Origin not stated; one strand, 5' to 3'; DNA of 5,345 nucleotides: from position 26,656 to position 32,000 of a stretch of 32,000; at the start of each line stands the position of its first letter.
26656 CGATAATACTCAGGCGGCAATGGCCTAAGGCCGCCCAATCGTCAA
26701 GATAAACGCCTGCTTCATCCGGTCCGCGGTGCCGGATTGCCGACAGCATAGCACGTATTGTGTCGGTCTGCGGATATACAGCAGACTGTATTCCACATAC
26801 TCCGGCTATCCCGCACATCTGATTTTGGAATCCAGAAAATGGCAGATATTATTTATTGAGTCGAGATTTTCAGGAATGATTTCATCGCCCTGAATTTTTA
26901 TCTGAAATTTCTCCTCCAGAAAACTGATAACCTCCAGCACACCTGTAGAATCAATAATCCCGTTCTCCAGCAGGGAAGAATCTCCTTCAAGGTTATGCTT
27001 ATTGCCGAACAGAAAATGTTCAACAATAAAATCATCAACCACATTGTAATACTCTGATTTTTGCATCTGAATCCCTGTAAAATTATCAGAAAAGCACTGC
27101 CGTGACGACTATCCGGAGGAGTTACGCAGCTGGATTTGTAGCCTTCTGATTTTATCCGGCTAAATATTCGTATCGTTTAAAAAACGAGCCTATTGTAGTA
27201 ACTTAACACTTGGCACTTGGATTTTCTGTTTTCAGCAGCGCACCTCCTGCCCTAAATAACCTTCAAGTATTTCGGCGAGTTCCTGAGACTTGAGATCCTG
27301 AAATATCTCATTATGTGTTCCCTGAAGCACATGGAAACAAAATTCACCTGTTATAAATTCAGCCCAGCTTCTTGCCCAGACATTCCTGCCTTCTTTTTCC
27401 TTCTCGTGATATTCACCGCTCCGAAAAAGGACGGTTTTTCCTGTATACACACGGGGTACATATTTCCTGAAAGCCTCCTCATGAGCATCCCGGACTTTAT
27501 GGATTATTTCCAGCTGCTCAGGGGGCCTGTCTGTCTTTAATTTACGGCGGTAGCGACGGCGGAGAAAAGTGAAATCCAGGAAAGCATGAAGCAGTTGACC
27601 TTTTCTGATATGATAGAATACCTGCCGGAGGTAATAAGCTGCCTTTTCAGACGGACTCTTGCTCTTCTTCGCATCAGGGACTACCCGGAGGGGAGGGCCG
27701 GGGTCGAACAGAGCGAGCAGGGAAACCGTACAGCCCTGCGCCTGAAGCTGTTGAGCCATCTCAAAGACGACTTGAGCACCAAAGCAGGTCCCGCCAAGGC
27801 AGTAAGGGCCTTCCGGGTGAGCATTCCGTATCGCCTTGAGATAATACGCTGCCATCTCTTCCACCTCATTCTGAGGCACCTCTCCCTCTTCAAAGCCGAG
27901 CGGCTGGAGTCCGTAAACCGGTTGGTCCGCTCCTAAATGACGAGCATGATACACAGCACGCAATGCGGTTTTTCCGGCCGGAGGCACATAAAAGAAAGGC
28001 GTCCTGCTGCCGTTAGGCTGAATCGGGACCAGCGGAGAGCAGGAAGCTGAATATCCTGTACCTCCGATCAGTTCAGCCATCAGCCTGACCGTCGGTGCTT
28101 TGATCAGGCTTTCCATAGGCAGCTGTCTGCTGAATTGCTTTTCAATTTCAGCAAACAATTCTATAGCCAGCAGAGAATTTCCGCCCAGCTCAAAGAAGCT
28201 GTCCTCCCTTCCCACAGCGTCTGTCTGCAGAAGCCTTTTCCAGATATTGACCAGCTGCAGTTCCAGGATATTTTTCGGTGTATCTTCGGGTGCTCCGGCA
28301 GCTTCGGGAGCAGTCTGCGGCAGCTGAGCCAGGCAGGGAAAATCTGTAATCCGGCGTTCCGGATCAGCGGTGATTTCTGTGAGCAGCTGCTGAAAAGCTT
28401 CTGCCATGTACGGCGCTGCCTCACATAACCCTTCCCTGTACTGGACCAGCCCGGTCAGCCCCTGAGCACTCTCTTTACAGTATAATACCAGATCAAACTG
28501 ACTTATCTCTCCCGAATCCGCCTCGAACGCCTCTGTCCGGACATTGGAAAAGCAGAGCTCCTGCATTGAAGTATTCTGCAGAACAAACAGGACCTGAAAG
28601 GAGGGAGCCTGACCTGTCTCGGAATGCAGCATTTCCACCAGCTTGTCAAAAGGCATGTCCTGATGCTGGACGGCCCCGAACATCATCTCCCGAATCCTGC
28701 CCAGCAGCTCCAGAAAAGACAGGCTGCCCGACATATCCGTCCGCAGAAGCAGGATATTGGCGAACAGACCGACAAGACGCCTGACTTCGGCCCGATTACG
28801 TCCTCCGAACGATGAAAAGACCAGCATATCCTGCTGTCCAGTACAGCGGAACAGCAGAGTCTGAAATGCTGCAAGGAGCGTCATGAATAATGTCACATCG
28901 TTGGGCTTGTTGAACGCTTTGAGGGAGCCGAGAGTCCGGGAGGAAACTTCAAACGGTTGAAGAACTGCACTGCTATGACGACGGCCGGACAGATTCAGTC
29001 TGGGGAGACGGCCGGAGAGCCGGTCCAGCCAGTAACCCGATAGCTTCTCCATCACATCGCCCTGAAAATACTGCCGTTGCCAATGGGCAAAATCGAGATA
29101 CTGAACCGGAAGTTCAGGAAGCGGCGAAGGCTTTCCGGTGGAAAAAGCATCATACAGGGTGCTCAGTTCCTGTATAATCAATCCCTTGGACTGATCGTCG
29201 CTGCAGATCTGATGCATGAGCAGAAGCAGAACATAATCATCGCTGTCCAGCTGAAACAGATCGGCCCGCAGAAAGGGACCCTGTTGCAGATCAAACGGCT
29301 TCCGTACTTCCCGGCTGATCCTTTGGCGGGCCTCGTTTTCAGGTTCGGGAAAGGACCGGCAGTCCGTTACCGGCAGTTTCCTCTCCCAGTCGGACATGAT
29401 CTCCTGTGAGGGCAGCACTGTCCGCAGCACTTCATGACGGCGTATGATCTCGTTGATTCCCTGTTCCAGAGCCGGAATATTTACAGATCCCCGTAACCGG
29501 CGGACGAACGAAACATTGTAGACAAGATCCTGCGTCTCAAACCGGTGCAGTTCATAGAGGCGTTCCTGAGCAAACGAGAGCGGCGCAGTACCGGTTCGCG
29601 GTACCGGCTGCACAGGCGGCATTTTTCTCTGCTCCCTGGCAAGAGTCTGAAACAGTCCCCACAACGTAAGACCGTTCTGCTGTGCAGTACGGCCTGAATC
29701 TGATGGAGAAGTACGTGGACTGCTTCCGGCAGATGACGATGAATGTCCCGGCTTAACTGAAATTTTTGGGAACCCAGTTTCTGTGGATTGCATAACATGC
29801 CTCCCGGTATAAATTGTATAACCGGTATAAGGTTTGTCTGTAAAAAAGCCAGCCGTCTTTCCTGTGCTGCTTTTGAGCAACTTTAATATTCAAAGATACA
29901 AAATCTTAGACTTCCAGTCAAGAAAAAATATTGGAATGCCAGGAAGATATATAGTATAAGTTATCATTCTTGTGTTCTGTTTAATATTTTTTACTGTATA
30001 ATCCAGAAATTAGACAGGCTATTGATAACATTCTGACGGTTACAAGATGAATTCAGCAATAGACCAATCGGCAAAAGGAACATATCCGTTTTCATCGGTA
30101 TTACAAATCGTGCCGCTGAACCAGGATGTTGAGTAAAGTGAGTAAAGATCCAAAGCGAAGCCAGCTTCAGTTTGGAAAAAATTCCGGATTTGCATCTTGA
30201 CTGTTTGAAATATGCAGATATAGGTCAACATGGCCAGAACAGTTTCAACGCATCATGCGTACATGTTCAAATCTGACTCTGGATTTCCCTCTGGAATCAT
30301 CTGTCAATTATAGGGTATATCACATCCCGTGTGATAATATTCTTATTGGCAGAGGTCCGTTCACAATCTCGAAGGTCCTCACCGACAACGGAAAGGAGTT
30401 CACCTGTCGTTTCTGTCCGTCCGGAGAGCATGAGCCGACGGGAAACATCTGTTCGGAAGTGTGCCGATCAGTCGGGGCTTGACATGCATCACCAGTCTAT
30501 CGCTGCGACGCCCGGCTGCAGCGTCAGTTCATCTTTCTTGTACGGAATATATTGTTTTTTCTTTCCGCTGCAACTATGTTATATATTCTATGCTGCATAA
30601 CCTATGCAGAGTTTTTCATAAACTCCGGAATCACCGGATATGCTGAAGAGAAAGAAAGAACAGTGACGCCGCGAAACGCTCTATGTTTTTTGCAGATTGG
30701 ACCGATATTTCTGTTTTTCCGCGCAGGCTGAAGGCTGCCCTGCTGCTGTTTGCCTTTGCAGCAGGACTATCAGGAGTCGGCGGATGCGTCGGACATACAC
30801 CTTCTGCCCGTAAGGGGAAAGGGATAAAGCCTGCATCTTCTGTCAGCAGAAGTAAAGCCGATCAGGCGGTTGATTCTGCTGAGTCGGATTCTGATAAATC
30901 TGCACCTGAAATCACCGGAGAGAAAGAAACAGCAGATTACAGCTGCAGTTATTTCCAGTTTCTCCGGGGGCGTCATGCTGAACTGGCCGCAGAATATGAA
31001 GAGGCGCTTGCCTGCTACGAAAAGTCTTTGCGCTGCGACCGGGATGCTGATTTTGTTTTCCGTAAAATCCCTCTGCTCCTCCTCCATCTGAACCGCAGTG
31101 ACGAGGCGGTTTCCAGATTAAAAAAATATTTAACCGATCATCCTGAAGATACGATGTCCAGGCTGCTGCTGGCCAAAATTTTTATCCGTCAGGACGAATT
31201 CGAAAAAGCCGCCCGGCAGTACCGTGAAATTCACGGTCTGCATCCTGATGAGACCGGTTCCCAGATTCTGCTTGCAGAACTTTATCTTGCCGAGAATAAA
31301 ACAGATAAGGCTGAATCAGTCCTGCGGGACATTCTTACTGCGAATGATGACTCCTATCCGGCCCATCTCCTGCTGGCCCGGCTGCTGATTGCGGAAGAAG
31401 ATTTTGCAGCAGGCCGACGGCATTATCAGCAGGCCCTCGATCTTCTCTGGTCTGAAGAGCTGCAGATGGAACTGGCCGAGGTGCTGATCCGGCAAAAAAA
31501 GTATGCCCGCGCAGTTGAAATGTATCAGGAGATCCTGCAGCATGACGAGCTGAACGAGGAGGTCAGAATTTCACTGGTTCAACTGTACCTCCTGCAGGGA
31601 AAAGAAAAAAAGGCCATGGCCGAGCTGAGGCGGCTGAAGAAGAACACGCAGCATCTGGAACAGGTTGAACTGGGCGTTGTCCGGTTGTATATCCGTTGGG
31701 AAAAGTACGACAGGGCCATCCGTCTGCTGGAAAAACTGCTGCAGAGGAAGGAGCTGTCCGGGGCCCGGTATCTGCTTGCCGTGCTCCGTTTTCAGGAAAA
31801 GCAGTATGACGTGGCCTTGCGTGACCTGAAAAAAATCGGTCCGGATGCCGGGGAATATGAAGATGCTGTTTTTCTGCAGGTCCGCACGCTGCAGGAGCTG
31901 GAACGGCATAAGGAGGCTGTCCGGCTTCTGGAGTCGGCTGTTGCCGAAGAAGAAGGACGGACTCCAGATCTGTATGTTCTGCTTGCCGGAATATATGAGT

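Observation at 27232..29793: Stand-alone C-PCP-TE protein with HQxxxDD condensation motif and cysteine (GxCxG) thioesterase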

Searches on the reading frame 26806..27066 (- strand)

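Call 23: search_protein_families(library=pfam, proteins=[window:26806-27066:-], max_evalue=1)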
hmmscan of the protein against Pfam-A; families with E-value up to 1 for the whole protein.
window:26806-27066:- (86 aa): 1 family
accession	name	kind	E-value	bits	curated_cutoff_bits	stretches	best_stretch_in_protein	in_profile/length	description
PF00550.31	PP-binding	-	0.014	16.1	20.8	1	26-78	18-67/67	Phosphopantetheine attachment site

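Call 24: search_protein_families(library=ncbifam, proteins=[window:26806-27066:-], max_evalue=1)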
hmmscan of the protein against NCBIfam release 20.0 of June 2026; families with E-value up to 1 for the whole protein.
window:26806-27066:- (86 aa): 16 families
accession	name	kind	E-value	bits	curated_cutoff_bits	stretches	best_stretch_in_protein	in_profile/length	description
NF052616.1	ACP_for_OlsHI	equivalog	2.9e-12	46.8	130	1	9-82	7-81/83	ornithine lipid biosynthesis acyl carrier protein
NF058660.1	cispen_ACP_AmcB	equivalog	1.1e-08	35.1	80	1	22-80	19-77/80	cispentacin biosynthesis acyl carrier protein AmcB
NF002150.0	PRK00982.1-4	subfamily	3e-07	30.6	66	1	1-81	1-78/80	acyl carrier protein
NF005798.0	PRK07639.1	equivalog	1.3e-06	28.7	100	1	1-81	1-81/91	petrobactin biosynthesis protein AsbD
NF003464.0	PRK05087.1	equivalog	2.2e-05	24.4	68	1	27-76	23-72/78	D-alanine--poly(phosphoribitol) ligase subunit DltC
NF002148.0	PRK00982.1-2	subfamily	2.8e-05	23.9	71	1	5-81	4-77/79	acyl carrier protein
TIGR00517.1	acyl_carrier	equivalog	0.00078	19.3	70.45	1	7-80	5-75/77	acyl carrier protein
NF002147.0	PRK00982.1-1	equivalog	0.0015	18.3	84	1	23-79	24-78/83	acyl carrier protein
NF002151.0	PRK00982.1-5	equivalog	0.0027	17.8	92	1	4-81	2-76/78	acyl carrier protein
TIGR01688.1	dltC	equivalog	0.0029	17.7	52.35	1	29-77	22-70/73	D-alanine--poly(phosphoribitol) ligase subunit 2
NF002149.0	PRK00982.1-3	equivalog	0.0047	16.8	106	1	14-75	12-70/78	acyl carrier protein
NF009104.0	PRK12449.1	equivalog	0.0085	16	70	1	29-81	28-78/80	acyl carrier protein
NF006031.0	PRK08172.1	equivalog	0.0089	16.7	76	1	24-78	22-74/82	acyl carrier protein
TIGR04069.1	ocin_ACP_rel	hypoth_equivalog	0.025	15.1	70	1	48-76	47-75/77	peptide maturation system acyl carrier-related protein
NF040636.1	AcpM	exception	0.083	12.9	146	1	24-63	23-62/93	meromycolate extension acyl carrier protein AcpM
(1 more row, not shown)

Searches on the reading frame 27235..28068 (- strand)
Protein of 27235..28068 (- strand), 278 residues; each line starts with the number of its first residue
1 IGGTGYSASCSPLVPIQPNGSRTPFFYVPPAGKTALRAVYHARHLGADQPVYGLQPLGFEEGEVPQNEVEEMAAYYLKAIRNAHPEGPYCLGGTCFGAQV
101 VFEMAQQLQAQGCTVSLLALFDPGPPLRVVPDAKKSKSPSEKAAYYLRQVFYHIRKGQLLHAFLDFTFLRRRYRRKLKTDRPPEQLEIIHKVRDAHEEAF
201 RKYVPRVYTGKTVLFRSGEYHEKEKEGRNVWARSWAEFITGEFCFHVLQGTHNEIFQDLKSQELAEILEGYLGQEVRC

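Call 8: search_solved_structures(query=window:27235-28068:-, show_alignments=5, max_evalue=0.001)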
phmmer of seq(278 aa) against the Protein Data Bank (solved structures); distinct sequences matched with E-value up to 0.001: 28.
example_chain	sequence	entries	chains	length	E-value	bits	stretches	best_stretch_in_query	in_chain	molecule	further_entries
7dxo_A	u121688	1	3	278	1.7e-22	83.4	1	12-273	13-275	Non-ribosomal peptide synthetase 4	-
7crn_A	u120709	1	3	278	2.3e-22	82.9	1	12-273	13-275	Non-ribosomal peptide synthetase 4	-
7mhd_A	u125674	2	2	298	2.2e-15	60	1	20-270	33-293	Fatty acid synthase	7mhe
2px6_A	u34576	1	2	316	2.4e-15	59.9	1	20-270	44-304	Thioesterase domain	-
4z49_A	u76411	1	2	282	2.6e-15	59.8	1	20-267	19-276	Fatty acid synthase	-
1xkt_A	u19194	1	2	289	2.8e-15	59.7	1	20-267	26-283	fatty acid synthase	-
7r0x_A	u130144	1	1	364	3.9e-15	59.2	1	21-126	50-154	Polyketide synthase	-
3tjm_A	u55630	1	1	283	6.6e-15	58.5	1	20-259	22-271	Fatty acid synthase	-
9b80_A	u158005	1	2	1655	7.5e-14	55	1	20-270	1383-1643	Fatty acid synthase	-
8eyi_E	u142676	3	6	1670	7.6e-14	55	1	20-270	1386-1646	Fatty acid synthase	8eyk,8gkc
2vz8_A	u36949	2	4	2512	9.2e-14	54.7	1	21-268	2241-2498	FATTY ACID SYNTHASE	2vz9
8vf7_A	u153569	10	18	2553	1.4e-13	54.1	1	20-270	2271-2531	Fatty acid synthase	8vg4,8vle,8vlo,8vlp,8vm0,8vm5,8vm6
8vf7_B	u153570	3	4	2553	1.4e-13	54.1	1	20-270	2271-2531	Fatty acid synthase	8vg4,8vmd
4zxh_A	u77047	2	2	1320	4.8e-13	52.3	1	22-128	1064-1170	ABBFA_003403 | Tyrocidine synthetase 3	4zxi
6ojc_A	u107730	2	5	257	2e-11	47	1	53-123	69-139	NocB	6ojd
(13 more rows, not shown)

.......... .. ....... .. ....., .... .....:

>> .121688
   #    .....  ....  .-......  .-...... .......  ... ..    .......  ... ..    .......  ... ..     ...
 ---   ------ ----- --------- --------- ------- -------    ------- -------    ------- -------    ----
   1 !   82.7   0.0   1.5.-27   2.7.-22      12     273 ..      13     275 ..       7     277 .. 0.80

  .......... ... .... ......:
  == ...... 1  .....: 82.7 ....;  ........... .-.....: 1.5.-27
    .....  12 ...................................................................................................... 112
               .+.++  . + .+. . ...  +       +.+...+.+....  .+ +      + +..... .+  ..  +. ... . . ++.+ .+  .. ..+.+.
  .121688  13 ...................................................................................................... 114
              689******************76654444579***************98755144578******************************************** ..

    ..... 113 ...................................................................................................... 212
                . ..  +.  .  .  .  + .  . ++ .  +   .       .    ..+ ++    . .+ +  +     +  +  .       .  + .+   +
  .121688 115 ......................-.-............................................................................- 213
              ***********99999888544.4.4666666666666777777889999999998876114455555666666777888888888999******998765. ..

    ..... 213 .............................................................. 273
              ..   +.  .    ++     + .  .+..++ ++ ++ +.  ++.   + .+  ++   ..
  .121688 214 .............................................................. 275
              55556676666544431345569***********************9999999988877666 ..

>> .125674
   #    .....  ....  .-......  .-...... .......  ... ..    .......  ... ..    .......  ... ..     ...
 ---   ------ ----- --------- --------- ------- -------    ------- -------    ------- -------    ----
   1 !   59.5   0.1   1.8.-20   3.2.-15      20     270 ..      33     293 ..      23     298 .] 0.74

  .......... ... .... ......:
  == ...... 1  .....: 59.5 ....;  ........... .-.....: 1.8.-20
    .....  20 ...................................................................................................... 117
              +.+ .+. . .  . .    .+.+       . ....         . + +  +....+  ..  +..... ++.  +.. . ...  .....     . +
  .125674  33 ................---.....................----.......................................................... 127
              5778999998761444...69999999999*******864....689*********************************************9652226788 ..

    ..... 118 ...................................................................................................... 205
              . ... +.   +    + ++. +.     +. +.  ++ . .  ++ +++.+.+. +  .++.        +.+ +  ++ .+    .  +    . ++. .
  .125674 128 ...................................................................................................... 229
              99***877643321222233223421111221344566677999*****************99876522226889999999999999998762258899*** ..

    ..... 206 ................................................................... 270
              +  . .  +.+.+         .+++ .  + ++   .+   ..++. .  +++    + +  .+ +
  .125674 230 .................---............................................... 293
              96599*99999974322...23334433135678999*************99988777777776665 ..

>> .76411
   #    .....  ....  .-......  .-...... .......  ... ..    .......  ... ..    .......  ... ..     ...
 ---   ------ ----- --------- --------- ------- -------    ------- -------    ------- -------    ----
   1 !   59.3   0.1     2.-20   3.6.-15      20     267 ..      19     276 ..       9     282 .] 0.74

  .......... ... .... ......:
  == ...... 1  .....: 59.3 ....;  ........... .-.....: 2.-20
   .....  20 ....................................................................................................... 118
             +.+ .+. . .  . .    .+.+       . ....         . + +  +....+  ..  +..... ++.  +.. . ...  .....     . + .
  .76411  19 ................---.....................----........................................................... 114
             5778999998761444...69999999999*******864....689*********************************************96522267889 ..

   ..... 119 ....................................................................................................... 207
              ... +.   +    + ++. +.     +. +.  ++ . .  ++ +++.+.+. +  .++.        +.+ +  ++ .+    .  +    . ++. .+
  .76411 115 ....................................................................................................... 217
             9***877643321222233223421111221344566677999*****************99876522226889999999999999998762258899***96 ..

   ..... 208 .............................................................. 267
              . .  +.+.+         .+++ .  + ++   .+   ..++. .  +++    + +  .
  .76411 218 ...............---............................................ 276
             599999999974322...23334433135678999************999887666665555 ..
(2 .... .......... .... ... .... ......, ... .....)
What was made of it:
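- Checked: They also put 'LFDPGP' on FAS 'LFDGSP' and 'QGTHNEI' on 'EGDHRTL' (call 8).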

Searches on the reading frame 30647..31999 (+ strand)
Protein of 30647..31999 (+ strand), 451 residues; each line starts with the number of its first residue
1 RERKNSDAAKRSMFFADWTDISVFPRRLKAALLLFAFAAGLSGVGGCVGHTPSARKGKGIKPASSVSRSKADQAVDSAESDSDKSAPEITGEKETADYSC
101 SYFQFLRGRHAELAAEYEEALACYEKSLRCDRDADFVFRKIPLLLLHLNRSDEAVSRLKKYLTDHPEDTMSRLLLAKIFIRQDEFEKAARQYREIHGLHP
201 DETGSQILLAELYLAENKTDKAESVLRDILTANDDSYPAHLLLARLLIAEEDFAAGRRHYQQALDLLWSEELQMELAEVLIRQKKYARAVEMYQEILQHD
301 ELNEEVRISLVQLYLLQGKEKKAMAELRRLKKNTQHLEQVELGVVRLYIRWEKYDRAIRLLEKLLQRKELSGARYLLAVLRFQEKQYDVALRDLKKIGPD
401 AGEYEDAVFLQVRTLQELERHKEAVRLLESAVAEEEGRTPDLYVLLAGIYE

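Call 86: search_protein_families(library=pfam, proteins=[window:30647-31999:+], max_evalue=0.001)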
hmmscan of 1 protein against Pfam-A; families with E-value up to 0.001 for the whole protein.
window:30647-31999:+ (451 aa): 23 families
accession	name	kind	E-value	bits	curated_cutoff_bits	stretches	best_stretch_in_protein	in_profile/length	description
PF14559.12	TPR_19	-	2.5e-28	98.7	25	4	280-335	1-56/68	Tetratricopeptide repeat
PF13432.12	TPR_16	-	1.5e-21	76.9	32.7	1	145-198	7-60/65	Tetratricopeptide repeat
PF13428.12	TPR_14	-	4.9e-21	73.5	23.5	2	206-246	4-44/44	Tetratricopeptide repeat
PF12895.13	ANAPC3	-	5.6e-18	65.5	27.2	3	352-430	3-81/82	Anaphase-promoting complex, cyclosome, subunit 3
PF25063.1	ARM_TT21_C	-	8.1e-14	52.4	35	1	151-306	37-200/209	Tetratricopeptide repeat protein 21 C-terminal ARM domain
PF13424.12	TPR_12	-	3.7e-13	49.9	30.1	0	184-231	25-73/77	Tetratricopeptide repeat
PF07719.23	TPR_2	-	1.2e-12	47.4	27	0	272-301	3-32/34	Tetratricopeptide repeat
PF24575.1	TPR_Slam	-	2.2e-12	47.8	35.2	0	277-323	54-100/104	Surface lipoprotein assembly modifier, N-terminal TPR repeats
PF13174.12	TPR_6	-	7.7e-12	45.5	26.3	0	274-298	4-28/33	Tetratricopeptide repeat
PF23914.1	TPR_CcmH_CycH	-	3.8e-11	43.5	42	1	158-268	39-152/158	Cytochrome c-type biogenesis protein H TPR domain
PF13181.12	TPR_8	-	2.8e-10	39.9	25.7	0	207-234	5-32/34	Tetratricopeptide repeat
PF13176.12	TPR_7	-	9.1e-10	38.3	27.9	0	208-232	4-28/36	Tetratricopeptide repeat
PF25064.1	ARM_TT21_5th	-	2.2e-07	31.6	27.8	0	270-336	1-67/117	TT21 fifth ARM repeats domain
PF25068.1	ARM_TT21_4th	-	2.7e-07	31.4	30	0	259-331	21-100/153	Tetratricopeptide repeat protein 21 forth ARM domain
PF25058.1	ARM_TT21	-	1.2e-06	29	27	0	272-344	59-134/155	Tetratricopeptide repeat protein 21 ARM repeat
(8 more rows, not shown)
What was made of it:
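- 30683..32000 (+): Divergent TPR-repeat protein running off the window, PrsT-like. Possibly the edge of an exosortase/PEP-CTERM locus. Pfam TPR (call 86).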

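Call 87: search_protein_families(library=ncbifam, proteins=[window:30647-31999:+], max_evalue=0.001)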
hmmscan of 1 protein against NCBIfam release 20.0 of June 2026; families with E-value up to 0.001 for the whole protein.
window:30647-31999:+ (451 aa): 26 families (the best 25 are shown)
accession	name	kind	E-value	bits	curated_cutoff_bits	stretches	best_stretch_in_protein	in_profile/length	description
TIGR02917.1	PEP_TPR_lipo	equivalog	1.5e-30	105.8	312.2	2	198-371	562-736/899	XrtA/PEP-CTERM system TPR-repeat protein PrsT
NF052415.1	T3SS_chap_SctY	equivalog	3.4e-17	62.9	70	2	173-265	10-105/106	type III secretion apparatus assembly chaperone SctY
NF040959.1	MamA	equivalog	6.8e-16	58.3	200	2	316-433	49-167/204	magnetosome protein MamA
NF008757.0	PRK11788.1-5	equivalog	1.4e-11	44.2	363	1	270-437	107-281/388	lipopolysaccharide assembly protein LapB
NF052400.1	M48_BAM_BepA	equivalog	1.8e-11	43.5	570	3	114-230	320-436/483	beta-barrel assembly-enhancing protease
NF008756.0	PRK11788.1-4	equivalog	3.3e-11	42.9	474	1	150-263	195-308/389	lipopolysaccharide assembly protein LapB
TIGR02521.1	type_IV_pilW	equivalog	5e-10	39.3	154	0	207-266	35-94/234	type IV pilus biogenesis/stability protein PilW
NF033920.0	C39_PA2778_fam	equivalog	1.1e-09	38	150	1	180-266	167-253/255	PA2778 family cysteine peptidase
TIGR04510.1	mod_pep_cyc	subfamily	1.6e-09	36.9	400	1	107-344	404-642/814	putative peptide modification system cyclase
TIGR00540.1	TPR_hemY_coli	hypoth_equivalog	2.3e-09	36.5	142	2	116-227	276-383/385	heme biosynthesis-associated TPR protein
NF033762.1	social_mot_Tgl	equivalog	3.8e-09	36.3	225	1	108-194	38-125/252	social motility TPR repeat lipoprotein Tgl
NF008520.0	PRK11447.1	equivalog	5.1e-09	34.5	858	2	159-261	593-695/1157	cellulose synthase complex outer membrane protein BcsC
NF033758.1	gliding_GltE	equivalog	1.4e-08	34.1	225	1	109-368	94-355/411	adventurous gliding motility TPR repeat lipoprotein GltE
TIGR00990.1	3a0801s09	subfamily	4.4e-08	32.2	757.25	1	105-324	335-562/615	mitochondrial import receptor subunit TOM70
TIGR02795.1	tol_pal_ybgF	equivalog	5.5e-08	33.4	90.1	0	150-231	17-104/119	tol-pal system protein YbgF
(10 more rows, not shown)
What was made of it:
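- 30683..32000 (+): Best NCBIfam hit is TIGR02917 PrsT at 105.8 bits, below the cut-off of 312, and the gene is truncated by the window end (call 87).
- Closest known: Exosortase A / PEP-CTERM-associated ligase, ACP and amidotransferase genes. Same: A PrsT-like TPR gene is adjacent (call 87).
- A PrsT-like TPR gene lies next door (call 87).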
